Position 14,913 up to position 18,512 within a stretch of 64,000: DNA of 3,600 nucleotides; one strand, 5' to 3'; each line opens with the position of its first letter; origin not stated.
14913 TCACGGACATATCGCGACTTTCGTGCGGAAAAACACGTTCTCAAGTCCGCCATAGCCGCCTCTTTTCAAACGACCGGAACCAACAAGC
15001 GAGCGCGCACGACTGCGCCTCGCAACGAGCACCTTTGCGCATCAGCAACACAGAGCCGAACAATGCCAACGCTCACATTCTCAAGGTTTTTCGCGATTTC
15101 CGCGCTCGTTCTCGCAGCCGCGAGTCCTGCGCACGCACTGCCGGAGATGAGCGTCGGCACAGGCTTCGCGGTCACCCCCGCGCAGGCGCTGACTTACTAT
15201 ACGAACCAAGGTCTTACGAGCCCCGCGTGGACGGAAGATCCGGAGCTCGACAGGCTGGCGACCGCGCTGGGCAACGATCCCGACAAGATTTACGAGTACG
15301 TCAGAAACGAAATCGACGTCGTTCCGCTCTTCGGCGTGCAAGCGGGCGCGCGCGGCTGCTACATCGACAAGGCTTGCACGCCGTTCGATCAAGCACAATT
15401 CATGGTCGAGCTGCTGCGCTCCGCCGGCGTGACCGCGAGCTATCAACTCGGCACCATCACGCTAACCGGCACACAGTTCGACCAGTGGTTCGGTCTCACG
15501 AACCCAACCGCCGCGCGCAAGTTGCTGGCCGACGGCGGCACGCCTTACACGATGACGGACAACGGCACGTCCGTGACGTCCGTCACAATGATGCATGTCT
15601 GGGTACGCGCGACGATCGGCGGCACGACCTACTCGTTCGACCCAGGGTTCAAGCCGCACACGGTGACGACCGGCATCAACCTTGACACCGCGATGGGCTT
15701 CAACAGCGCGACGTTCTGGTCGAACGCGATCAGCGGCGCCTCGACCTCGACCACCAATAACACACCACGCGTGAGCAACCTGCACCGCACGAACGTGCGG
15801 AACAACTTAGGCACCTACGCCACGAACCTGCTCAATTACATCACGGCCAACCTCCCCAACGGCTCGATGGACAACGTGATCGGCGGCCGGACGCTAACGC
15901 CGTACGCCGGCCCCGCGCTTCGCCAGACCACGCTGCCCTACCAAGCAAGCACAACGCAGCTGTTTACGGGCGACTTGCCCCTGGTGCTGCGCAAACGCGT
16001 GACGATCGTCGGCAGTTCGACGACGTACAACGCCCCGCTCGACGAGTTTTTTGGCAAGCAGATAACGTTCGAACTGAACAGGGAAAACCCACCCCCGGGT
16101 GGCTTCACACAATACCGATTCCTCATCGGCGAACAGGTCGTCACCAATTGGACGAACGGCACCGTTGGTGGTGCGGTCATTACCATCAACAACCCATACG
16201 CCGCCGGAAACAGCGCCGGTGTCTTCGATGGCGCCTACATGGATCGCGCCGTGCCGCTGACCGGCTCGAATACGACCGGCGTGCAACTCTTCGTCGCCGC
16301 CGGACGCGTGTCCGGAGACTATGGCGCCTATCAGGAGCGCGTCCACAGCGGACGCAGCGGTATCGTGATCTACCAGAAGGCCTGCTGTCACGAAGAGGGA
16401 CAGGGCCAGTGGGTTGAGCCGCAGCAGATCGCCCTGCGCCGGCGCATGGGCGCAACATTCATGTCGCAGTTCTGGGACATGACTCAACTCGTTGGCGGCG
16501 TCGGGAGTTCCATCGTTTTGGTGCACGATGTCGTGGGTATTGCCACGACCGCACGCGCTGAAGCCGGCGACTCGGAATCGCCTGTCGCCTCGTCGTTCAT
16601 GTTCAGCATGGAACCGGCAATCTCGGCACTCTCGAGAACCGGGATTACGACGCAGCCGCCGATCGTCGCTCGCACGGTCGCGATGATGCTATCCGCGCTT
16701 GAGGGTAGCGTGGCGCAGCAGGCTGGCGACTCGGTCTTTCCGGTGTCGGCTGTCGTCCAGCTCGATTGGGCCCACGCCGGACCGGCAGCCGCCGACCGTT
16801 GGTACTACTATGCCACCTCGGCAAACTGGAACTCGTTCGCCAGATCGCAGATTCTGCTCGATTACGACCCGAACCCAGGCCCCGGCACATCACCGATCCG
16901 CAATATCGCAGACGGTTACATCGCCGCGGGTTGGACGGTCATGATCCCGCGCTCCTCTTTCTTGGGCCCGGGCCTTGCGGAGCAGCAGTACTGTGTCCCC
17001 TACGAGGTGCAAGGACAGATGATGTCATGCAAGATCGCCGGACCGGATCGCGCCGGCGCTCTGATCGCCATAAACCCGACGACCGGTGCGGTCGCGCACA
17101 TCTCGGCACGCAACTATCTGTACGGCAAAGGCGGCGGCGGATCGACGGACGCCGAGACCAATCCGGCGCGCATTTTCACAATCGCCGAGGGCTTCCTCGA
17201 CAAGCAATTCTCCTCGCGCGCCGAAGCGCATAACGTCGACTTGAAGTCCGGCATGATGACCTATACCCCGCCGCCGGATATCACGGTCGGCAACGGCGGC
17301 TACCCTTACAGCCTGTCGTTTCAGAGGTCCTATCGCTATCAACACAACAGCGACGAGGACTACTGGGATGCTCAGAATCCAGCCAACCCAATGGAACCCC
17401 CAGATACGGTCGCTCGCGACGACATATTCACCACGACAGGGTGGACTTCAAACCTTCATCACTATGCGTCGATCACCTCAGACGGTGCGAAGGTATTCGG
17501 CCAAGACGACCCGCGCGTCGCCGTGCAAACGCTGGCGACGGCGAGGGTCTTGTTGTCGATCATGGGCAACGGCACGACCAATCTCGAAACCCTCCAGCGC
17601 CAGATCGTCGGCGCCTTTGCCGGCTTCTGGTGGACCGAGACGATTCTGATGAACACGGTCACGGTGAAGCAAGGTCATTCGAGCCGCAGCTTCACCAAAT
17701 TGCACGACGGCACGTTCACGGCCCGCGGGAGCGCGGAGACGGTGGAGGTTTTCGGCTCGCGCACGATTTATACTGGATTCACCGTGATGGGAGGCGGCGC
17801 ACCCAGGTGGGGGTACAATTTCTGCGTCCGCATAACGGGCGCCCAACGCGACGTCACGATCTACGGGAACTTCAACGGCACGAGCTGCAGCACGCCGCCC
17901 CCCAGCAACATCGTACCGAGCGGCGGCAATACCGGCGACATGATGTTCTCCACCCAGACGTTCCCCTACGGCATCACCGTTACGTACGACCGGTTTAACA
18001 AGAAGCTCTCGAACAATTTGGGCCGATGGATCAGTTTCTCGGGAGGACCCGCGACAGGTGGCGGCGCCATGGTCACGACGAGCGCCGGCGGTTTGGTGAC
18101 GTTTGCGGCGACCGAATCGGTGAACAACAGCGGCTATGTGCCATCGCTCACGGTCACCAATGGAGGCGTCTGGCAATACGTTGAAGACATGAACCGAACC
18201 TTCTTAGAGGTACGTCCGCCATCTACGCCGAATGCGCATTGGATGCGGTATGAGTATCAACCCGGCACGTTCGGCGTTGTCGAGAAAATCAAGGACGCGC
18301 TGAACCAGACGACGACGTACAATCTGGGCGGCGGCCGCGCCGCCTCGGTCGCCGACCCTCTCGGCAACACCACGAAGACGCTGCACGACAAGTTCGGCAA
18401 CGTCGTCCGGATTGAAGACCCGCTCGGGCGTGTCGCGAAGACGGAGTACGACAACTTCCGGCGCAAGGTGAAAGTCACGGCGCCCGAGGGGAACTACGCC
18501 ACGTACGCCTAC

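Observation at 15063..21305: Sec-signal RHS giant protein with N-terminal transglutaminase-like core and no T6SS context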

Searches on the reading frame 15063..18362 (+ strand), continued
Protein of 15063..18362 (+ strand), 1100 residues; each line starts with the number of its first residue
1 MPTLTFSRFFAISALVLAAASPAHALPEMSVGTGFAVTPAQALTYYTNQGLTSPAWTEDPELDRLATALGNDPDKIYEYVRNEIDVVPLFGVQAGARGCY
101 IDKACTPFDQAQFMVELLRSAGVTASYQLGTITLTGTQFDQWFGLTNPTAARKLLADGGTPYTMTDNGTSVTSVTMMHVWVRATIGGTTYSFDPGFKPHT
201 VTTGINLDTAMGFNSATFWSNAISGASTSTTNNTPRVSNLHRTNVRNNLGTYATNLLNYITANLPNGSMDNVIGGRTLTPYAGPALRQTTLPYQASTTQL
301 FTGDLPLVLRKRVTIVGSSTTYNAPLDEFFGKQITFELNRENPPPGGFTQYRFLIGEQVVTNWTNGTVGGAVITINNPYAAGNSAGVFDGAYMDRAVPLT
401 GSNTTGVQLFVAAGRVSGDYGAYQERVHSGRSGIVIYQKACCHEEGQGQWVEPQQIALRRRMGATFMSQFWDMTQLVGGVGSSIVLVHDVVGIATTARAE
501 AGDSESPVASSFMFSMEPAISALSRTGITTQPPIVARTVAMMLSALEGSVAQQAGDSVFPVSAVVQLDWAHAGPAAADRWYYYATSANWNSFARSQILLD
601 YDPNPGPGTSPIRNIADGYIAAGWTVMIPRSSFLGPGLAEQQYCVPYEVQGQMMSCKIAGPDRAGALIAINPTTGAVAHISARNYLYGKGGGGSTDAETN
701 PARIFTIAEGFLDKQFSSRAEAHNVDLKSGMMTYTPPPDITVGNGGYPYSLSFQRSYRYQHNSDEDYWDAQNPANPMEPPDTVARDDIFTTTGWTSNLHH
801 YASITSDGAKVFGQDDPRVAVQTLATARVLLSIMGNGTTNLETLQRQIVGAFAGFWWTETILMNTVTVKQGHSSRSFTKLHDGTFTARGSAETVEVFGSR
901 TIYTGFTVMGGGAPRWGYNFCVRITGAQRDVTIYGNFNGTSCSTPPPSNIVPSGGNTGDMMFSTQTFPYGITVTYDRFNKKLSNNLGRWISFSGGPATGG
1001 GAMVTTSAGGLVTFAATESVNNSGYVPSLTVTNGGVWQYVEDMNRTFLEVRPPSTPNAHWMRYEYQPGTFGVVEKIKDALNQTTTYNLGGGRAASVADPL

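Call 75: search_protein_families(library=pfam, proteins=[L068:6625-9060:+, L030:8074-9903:+, L030:5357-7177:-, L059:6964-9477:-, L023:8699-9949:+, L004:8753-9970:+, L015:3816-5357:-, L011:8115-9686:-, L022:8759-9682:-, L019:9072-9836:+], max_evalue=0.001)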
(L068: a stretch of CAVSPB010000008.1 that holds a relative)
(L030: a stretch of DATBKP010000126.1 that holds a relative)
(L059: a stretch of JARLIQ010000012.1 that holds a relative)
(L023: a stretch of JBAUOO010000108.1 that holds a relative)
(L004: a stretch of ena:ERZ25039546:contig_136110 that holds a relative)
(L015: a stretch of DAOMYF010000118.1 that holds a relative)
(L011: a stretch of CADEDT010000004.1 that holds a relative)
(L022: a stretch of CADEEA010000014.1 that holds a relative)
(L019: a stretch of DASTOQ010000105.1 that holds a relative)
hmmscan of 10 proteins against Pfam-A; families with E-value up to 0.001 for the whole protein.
L068:6625-9060:+ (812 aa): 2 families
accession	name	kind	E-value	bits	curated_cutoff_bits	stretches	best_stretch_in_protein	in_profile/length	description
PF03160.20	Calx-beta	-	1.4e-120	396.6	27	6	602-715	2-118/119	Calx-beta domain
PF05593.20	RHS_repeat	-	1.7e-07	31.9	22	1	5-39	1-34/38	RHS Repeat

L030:8074-9903:+ (610 aa): 3 families
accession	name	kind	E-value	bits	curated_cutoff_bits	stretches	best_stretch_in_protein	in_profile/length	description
PF00041.27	fn3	-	1.9e-14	54.1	25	1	419-501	2-83/84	Fibronectin type III domain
PF25788.1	Ig_Rha78A_N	-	2e-07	31.6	27.4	0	464-503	58-101/105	Rha78A-like, N-terminal immunoglobulin domain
PF19077.6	Big_13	-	4.5e-05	24.3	27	0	380-414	69-102/102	Bacterial Ig-like domain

L030:5357-7177:- (607 aa): 3 families
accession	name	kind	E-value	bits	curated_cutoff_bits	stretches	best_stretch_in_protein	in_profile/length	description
PF00041.27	fn3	-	1.2e-10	41.9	25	1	423-504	2-82/84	Fibronectin type III domain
PF08329.16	ChitinaseA_N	-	6.7e-10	39.2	21.2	0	81-121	58-99/133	Chitinase A, N-terminal domain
PF19077.6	Big_13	-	2.9e-05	24.9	27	0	385-418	70-102/102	Bacterial Ig-like domain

L059:6964-9477:- (838 aa): 4 families
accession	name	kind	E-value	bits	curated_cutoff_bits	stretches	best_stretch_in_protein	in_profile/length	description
PF17963.7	Big_9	-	2.8e-65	217.6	23.6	7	214-297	2-89/89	Bacterial Ig domain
PF17892.7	Cadherin_5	-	1.8e-28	98.7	26.5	5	247-298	45-97/98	Cadherin-like domain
PF05593.20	RHS_repeat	-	6e-10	39.7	22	1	4-34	1-32/38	RHS Repeat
PF21722.4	Gly_rich_2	-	4.8e-07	30.4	24.3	1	661-829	3-167/226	Glycine-rich domain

L023:8699-9949:+ (417 aa): 3 families
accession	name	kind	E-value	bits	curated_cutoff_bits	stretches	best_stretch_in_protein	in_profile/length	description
PF00041.27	fn3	-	9.8e-20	71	25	3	231-304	2-75/84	Fibronectin type III domain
PF18370.7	RGI_lyase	-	9.2e-12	45.6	27.8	1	55-129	13-86/86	Rhamnogalacturonan I lyases beta-sheet domain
PF05593.20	RHS_repeat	-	0.00014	22.7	22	1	5-38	1-34/38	RHS Repeat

L004:8753-9970:+ (406 aa): 3 families
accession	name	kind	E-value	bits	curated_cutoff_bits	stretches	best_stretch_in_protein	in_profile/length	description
PF00041.27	fn3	-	2.5e-16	60.1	25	3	230-309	2-80/84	Fibronectin type III domain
PF05593.20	RHS_repeat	-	9.9e-07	29.5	22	1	5-42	1-38/38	RHS Repeat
PF25788.1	Ig_Rha78A_N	-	5.4e-05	23.8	27.4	0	276-314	63-101/105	Rha78A-like, N-terminal immunoglobulin domain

L015:3816-5357:- (514 aa): 5 families
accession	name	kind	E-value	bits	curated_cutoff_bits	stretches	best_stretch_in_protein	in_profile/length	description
PF17963.7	Big_9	-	7.1e-104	341.4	23.6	5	318-406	1-89/89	Bacterial Ig domain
PF17892.7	Cadherin_5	-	1.2e-65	217.9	26.5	5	42-133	2-98/98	Cadherin-like domain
PF17803.7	Cadherin_4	-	6.4e-63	209.7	25.1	5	308-375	1-71/71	Bacterial cadherin-like domain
PF05593.20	RHS_repeat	-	1.1e-07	32.5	22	1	5-36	1-32/38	RHS Repeat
PF22352.2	K319L-like_PKD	-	5.4e-06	26.8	27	0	108-132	60-84/84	K319L-like, PKD domain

L011:8115-9686:- (524 aa): 2 families
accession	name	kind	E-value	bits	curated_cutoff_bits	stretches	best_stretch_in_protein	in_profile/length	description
PF05593.20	RHS_repeat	-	8.4e-12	45.6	22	1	5-39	1-35/38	RHS Repeat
PF24528.1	Ig_ADGRF3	-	5.1e-06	27.1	27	0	214-275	30-88/91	Adhesion G-protein coupled receptor F3-like, Ig-like domain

L022:8759-9682:- (308 aa): 1 family
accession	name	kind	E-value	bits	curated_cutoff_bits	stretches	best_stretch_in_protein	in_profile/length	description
PF05593.20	RHS_repeat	-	1.2e-06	29.2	22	1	5-37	1-33/38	RHS Repeat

L019:9072-9836:+ (255 aa): 5 families
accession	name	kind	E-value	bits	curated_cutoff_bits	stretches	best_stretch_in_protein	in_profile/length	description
PF03160.20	Calx-beta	-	1.2e-12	48.4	27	1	62-150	24-116/119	Calx-beta domain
PF17963.7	Big_9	-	1.1e-10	42.7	23.6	1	152-240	1-88/89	Bacterial Ig domain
PF17892.7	Cadherin_5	-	3.9e-07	30.3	26.5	1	152-240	2-95/98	Cadherin-like domain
PF05593.20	RHS_repeat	-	7.1e-07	29.9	22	1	5-39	1-34/38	RHS Repeat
PF17803.7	Cadherin_4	-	1.2e-06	29.3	25.1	1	143-194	1-53/71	Bacterial cadherin-like domain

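Call 76: search_protein_families(library=pfam, proteins=[L047:8746-9933:+, L041:8811-9800:+, L036:8997-9959:+, L043:283-1557:+, L053:8643-9905:+, L058:8718-9941:+, L063:5445-6677:+, L062:8499-9719:-, L044:8653-9888:+, L024:8894-9895:+], max_evalue=0.001)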
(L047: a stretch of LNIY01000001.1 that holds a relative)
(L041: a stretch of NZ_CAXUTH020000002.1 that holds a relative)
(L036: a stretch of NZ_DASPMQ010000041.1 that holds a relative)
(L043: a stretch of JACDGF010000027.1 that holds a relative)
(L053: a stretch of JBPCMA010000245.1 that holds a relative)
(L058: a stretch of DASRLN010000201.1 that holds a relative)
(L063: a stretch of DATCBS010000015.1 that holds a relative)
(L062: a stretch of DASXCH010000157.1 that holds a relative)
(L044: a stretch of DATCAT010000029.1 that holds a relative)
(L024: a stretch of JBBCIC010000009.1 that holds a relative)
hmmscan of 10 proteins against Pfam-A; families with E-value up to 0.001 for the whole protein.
L047:8746-9933:+ (396 aa): 5 families
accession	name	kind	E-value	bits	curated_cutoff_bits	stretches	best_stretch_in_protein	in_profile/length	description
PF17963.7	Big_9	-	3.2e-54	182.2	23.6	4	41-128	1-89/89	Bacterial Ig domain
PF17892.7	Cadherin_5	-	3.9e-30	104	26.5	2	41-129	2-97/98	Cadherin-like domain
PF17803.7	Cadherin_4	-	1.7e-26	93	25.1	2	294-354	4-65/71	Bacterial cadherin-like domain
PF05593.20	RHS_repeat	-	4.6e-06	27.3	22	1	5-35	1-31/38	RHS Repeat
PF22352.2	K319L-like_PKD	-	3.8e-05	24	27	0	350-388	45-83/84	K319L-like, PKD domain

L041:8811-9800:+ (330 aa): 4 families
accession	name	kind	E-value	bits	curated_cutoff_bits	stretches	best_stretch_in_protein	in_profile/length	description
PF17963.7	Big_9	-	7.3e-28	97.7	23.6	2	133-219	1-89/89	Bacterial Ig domain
PF17803.7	Cadherin_4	-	1.7e-16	60.9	25.1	2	128-189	6-71/71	Bacterial cadherin-like domain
PF17892.7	Cadherin_5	-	8.8e-13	48.4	26.5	1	133-220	2-97/98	Cadherin-like domain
PF05593.20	RHS_repeat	-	1e-06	29.4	22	1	4-39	1-36/38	RHS Repeat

L036:8997-9959:+ (321 aa): 4 families
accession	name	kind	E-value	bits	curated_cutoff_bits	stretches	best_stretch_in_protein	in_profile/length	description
PF17963.7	Big_9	-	5.8e-48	162.2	23.6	3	135-222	1-89/89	Bacterial Ig domain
PF17803.7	Cadherin_4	-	8.9e-29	100.3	25.1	2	217-273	1-60/71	Bacterial cadherin-like domain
PF17892.7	Cadherin_5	-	5.5e-23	81.1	26.5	2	137-224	4-98/98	Cadherin-like domain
PF05593.20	RHS_repeat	-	4.1e-07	30.7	22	1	4-36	1-33/38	RHS Repeat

L043:283-1557:+ (425 aa): 5 families
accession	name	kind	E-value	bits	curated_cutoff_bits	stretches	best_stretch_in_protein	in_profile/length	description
PF17963.7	Big_9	-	1.4e-47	161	23.6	3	132-222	1-89/89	Bacterial Ig domain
PF17803.7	Cadherin_4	-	4.1e-28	98.1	25.1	3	126-187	5-68/71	Bacterial cadherin-like domain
PF17892.7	Cadherin_5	-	5.7e-24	84.2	26.5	2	226-316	3-98/98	Cadherin-like domain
PF05593.20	RHS_repeat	-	5.3e-10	39.9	22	1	2-38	1-37/38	RHS Repeat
PF13573.12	SprB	-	0.00018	21.5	28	1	347-362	18-33/37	SprB repeat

L053:8643-9905:+ (421 aa): 4 families
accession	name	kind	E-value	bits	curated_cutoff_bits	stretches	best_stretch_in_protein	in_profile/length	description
PF17963.7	Big_9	-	6.2e-45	152.5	23.6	3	132-219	1-89/89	Bacterial Ig domain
PF17803.7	Cadherin_4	-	6.6e-25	87.9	25.1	3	124-188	3-71/71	Bacterial cadherin-like domain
PF17892.7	Cadherin_5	-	1.6e-23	82.8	26.5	3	132-220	2-97/98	Cadherin-like domain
PF05593.20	RHS_repeat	-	1.4e-08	35.3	22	1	2-36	1-34/38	RHS Repeat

L058:8718-9941:+ (408 aa): 4 families
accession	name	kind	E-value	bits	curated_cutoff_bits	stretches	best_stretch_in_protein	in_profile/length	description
PF17963.7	Big_9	-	3.4e-30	105.2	23.6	3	214-300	3-89/89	Bacterial Ig domain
PF17892.7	Cadherin_5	-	1.4e-18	66.9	26.5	2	238-301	33-97/98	Cadherin-like domain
PF05593.20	RHS_repeat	-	7.2e-08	33.1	22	1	2-37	1-34/38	RHS Repeat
PF17803.7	Cadherin_4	-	3e-07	31.3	25.1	1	202-269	1-71/71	Bacterial cadherin-like domain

L063:5445-6677:+ (411 aa): 4 families
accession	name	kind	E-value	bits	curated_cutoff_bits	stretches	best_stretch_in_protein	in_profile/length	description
PF17963.7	Big_9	-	4.4e-28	98.4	23.6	3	216-302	3-89/89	Bacterial Ig domain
PF17892.7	Cadherin_5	-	2.2e-13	50.3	26.5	2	238-303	31-97/98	Cadherin-like domain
PF17803.7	Cadherin_4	-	4.9e-09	37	25.1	1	204-271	1-71/71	Bacterial cadherin-like domain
PF05593.20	RHS_repeat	-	3.2e-07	31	22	1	2-33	1-32/38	RHS Repeat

L062:8499-9719:- (407 aa): 3 families
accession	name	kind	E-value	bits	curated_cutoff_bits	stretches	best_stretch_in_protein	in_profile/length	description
PF17963.7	Big_9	-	2.4e-23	83.3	23.6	3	42-123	3-89/89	Bacterial Ig domain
PF17892.7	Cadherin_5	-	1.7e-12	47.4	26.5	2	73-125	44-98/98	Cadherin-like domain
PF05593.20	RHS_repeat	-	0.00074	20.3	22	1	5-39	1-33/38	RHS Repeat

L044:8653-9888:+ (412 aa): 6 families
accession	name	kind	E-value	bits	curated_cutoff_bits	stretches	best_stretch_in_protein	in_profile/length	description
PF17963.7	Big_9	-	1.6e-75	250.5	23.6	4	225-310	1-87/89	Bacterial Ig domain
PF17892.7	Cadherin_5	-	2e-51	172.3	26.5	4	248-313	31-97/98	Cadherin-like domain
PF17803.7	Cadherin_4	-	4.2e-43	146.1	25.1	4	122-189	1-71/71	Bacterial cadherin-like domain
PF12019.13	GspH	-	6.5e-07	30.3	21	0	310-411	14-108/108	Type II transport protein GspH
PF05593.20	RHS_repeat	-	9.4e-06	26.3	22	1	5-40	1-36/38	RHS Repeat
PF16184.11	Cadherin_3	-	5.6e-05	23.5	25.5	0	186-221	71-106/106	Cadherin-like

L024:8894-9895:+ (334 aa): 4 families
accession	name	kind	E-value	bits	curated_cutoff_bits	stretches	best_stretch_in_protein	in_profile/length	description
PF17963.7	Big_9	-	4.9e-64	213.7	23.6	3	41-127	1-87/89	Bacterial Ig domain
PF17892.7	Cadherin_5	-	1e-40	138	26.5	3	40-130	1-97/98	Cadherin-like domain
PF17803.7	Cadherin_4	-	3.1e-37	127.4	25.1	3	124-189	3-71/71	Bacterial cadherin-like domain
PF05593.20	RHS_repeat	-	1.7e-06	28.7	22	1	5-39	1-35/38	RHS Repeat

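Call 84: search_protein_families(library=pfam, alignment_id=A1, max_evalue=0.01)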
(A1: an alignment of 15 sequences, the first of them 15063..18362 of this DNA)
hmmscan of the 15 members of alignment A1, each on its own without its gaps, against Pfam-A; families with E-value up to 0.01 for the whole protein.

A. member 1, window:15063-18362:+ (1100 aa): 1 family
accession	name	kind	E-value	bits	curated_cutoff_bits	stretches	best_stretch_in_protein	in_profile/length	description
PF01841.26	Transglut_core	-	0.0083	16.8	23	0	73-188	18-102/108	Transglutaminase-like superfamily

B. families by the number of members that match (of 15 scanned): 4 families
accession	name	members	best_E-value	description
PF01841.26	Transglut_core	11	2.8e-07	Transglutaminase-like superfamily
PF05593.20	RHS_repeat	8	1.5e-39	RHS Repeat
PF20148.4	DUF6531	3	7e-07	Domain of unknown function (DUF6531)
PF24085.1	DUF7370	1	0.0068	Family of unknown function (DUF7370)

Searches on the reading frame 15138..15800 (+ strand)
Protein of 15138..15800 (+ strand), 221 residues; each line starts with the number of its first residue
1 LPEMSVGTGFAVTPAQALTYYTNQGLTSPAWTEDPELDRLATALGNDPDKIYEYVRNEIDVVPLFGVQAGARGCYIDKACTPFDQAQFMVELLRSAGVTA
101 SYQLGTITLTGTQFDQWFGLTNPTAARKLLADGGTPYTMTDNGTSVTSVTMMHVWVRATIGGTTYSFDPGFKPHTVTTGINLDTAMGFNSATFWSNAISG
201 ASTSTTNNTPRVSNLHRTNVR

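Call 83: search_solved_structures(query=window:15138-15800:+, max_evalue=10, show_alignments=3)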
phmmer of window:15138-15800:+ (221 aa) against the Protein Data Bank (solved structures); distinct sequences matched with E-value up to 10: 3.
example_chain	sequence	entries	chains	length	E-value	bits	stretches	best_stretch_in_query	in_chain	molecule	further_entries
2pc6_A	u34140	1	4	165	0.26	14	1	27-113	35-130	Probable acetolactate synthase isozyme III (Small subunit)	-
9s5h_B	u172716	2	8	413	1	12.1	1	170-202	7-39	3-oxoacyl-(Acyl-carrier-protein) synthase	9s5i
4n8x_1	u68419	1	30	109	1.5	11.5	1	91-137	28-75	Carbon dioxide concentrating mechanism protein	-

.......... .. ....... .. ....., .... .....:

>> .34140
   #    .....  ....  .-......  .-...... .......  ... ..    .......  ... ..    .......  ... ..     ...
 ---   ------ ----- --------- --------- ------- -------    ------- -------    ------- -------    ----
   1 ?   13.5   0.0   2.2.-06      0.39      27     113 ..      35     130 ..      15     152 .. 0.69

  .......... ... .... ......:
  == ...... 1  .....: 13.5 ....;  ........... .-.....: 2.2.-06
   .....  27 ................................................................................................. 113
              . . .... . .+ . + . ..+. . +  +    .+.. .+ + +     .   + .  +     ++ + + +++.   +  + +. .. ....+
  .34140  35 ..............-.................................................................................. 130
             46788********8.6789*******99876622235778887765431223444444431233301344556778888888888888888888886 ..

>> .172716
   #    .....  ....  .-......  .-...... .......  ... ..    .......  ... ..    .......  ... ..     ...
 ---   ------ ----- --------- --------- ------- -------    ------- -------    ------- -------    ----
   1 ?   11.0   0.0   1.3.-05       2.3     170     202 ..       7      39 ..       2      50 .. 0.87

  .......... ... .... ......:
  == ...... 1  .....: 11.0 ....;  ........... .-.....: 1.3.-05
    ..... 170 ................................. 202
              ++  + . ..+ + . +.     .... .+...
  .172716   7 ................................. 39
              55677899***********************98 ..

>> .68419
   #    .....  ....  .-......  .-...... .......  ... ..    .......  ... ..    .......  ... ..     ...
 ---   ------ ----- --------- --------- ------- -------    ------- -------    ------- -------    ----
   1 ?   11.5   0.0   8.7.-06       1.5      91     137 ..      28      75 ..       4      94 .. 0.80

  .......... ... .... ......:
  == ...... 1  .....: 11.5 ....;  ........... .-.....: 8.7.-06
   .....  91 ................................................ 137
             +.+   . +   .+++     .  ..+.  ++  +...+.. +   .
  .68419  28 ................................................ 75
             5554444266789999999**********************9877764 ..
